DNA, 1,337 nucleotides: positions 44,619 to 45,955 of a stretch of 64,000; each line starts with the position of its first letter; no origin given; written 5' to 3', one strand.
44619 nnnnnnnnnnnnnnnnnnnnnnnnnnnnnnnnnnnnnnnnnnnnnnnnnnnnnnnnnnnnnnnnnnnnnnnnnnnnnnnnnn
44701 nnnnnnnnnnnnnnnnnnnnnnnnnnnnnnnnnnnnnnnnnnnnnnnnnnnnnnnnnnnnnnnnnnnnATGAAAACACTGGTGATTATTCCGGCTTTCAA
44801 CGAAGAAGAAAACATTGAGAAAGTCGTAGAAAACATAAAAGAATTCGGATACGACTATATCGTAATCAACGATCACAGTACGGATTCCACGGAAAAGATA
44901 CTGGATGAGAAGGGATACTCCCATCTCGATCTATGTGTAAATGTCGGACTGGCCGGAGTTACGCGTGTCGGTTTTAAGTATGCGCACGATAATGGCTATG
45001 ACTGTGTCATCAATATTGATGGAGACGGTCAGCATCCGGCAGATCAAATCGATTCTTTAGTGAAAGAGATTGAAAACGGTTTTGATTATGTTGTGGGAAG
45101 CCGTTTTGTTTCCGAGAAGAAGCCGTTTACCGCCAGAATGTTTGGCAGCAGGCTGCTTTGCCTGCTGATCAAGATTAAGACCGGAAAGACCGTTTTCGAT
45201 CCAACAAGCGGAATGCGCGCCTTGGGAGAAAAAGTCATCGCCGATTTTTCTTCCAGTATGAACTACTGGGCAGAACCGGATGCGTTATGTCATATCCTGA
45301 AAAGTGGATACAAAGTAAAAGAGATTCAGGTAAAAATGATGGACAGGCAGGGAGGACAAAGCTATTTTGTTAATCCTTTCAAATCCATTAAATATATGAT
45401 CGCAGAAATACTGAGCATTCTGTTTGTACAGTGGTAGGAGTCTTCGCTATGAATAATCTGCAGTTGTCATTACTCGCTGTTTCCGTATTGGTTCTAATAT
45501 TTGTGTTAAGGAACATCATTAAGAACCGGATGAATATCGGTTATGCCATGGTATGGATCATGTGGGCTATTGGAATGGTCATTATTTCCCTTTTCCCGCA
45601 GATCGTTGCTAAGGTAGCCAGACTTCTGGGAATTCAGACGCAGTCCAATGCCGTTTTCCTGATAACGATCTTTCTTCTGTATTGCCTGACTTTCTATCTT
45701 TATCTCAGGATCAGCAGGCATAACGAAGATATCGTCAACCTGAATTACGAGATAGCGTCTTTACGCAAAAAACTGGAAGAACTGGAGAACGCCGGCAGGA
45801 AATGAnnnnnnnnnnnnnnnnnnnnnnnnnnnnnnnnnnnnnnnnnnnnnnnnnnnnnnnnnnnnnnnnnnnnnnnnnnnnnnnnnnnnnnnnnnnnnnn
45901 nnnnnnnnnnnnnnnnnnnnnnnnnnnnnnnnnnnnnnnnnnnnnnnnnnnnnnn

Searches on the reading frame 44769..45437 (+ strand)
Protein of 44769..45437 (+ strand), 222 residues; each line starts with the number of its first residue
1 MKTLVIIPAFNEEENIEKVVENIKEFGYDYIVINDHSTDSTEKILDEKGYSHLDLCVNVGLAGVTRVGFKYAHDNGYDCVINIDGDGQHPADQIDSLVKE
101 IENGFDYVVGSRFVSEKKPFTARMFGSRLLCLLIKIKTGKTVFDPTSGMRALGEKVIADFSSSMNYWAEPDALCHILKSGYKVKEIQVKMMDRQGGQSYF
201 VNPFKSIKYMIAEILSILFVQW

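Call 34: search_protein_families(library=pfam, proteins=[window:44769-45437:+], max_evalue=0.001)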
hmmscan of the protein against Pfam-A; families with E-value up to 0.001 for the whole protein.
window:44769-45437:+ (222 aa): 1 family
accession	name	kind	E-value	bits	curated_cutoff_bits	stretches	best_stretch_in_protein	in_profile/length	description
PF00535.33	Glycos_transf_2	-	5.6e-22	78.9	23.3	1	5-156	2-163/168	Glycosyl transferase family 2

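Call 46: search_protein_families(library=ncbifam, proteins=[window:44769-45437:+], max_evalue=0.00001)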
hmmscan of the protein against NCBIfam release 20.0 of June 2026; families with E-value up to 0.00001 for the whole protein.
window:44769-45437:+ (222 aa): 6 families
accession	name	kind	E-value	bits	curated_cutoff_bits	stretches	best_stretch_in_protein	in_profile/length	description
TIGR04182.1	glyco_TIGR04182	equivalog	2.6e-22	79.5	325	1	4-214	3-214/293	S-layer glycoprotein N-glycosyltransferase AglJ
NF041391.1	DPhHxTase_Halo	equivalog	1.7e-19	69.6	375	1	9-216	3-207/213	dolichyl-phosphate hexose transferase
NF058614.1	PPMAGASynPpgS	equivalog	2.6e-18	66.3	370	1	4-191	3-197/226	polyprenyl-phospho-N-acetylgalactosaminyl synthase PpgS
NF047588.1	GlcsyltransPgfSStrep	equivalog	8e-17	61.4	500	1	1-216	1-220/308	glycosyltransferase PgfS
NF007986.1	PRK10714.1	equivalog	1.5e-13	50.5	529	1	3-200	8-210/316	undecaprenyl-phosphate 4-deoxy-4-formamido-L-arabinose transferase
TIGR03937.1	PgaC_IcaA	equivalog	5e-09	35.6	422.3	1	5-103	49-152/407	poly-beta-1,6-N-acetyl-D-glucosamine synthase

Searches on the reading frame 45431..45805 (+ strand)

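Call 43: search_protein_families(library=pfam, proteins=[window:45431-45805:+], max_evalue=0.01)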
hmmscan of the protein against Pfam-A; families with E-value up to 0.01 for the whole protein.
window:45431-45805:+ (124 aa): 1 family
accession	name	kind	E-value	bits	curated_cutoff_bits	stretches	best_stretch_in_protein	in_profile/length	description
PF10066.14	DUF2304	-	8.3e-27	94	25.5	1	10-112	2-104/106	Uncharacterized conserved protein (DUF2304)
